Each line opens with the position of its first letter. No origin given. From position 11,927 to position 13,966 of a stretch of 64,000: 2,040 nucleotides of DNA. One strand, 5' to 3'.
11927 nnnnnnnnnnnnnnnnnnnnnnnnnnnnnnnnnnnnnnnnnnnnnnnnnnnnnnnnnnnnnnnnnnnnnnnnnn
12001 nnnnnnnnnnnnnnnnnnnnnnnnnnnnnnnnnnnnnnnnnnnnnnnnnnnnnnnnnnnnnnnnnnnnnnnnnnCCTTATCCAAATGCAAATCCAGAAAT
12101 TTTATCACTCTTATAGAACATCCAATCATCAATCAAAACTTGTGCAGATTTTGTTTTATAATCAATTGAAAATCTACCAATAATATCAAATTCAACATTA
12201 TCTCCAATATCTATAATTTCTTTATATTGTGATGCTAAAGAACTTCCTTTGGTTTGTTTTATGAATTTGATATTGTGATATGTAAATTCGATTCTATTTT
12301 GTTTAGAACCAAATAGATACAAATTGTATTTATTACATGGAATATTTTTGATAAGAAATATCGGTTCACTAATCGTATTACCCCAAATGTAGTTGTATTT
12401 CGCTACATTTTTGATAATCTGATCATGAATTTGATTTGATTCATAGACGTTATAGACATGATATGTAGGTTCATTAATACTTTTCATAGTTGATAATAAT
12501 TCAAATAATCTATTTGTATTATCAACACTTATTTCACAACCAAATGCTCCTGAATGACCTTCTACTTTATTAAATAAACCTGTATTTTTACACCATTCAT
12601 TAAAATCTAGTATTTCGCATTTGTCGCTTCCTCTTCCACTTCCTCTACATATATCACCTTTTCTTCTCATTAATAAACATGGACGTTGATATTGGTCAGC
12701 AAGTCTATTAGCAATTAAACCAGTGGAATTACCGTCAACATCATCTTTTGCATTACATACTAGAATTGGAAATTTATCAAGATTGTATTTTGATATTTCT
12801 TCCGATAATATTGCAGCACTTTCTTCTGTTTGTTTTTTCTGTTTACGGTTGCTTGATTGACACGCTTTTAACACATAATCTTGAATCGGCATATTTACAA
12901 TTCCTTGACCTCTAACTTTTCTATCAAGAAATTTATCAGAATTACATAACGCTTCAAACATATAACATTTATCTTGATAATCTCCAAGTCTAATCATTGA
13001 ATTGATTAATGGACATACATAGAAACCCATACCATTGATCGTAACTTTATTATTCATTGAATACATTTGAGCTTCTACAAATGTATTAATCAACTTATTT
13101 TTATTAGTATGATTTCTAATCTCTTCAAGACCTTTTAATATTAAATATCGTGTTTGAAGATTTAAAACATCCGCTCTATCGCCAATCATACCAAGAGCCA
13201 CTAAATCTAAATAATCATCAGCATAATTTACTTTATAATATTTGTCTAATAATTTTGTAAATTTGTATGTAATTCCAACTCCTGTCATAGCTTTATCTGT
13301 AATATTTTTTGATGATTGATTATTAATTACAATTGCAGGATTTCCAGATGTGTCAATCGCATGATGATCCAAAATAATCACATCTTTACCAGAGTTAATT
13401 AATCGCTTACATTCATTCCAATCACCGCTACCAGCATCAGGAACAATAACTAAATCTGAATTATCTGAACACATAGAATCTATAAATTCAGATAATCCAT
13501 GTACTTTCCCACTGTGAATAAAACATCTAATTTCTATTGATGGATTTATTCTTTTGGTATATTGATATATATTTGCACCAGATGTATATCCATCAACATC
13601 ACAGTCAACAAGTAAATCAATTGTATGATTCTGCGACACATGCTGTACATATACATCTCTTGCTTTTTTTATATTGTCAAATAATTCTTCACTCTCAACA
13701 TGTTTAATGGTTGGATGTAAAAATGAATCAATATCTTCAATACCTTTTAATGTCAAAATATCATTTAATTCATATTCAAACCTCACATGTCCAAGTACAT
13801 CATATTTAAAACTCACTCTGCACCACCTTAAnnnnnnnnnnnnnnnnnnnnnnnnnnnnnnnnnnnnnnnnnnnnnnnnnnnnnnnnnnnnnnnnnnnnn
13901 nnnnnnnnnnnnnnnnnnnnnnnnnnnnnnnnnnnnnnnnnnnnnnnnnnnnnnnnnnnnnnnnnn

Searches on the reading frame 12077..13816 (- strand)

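Call 53: search_protein_families(library=phrogs, proteins=[window:12077-13816:-], max_evalue=0.00001)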
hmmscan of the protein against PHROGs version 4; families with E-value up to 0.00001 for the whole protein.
window:12077-13816:- (579 aa): 1 family
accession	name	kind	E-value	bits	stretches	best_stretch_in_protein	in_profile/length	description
phrog_2484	-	DNA, RNA and nucleotide metabolism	2.9e-128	429.9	1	17-567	16-558/564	RecJ-like ssDNA exonuclease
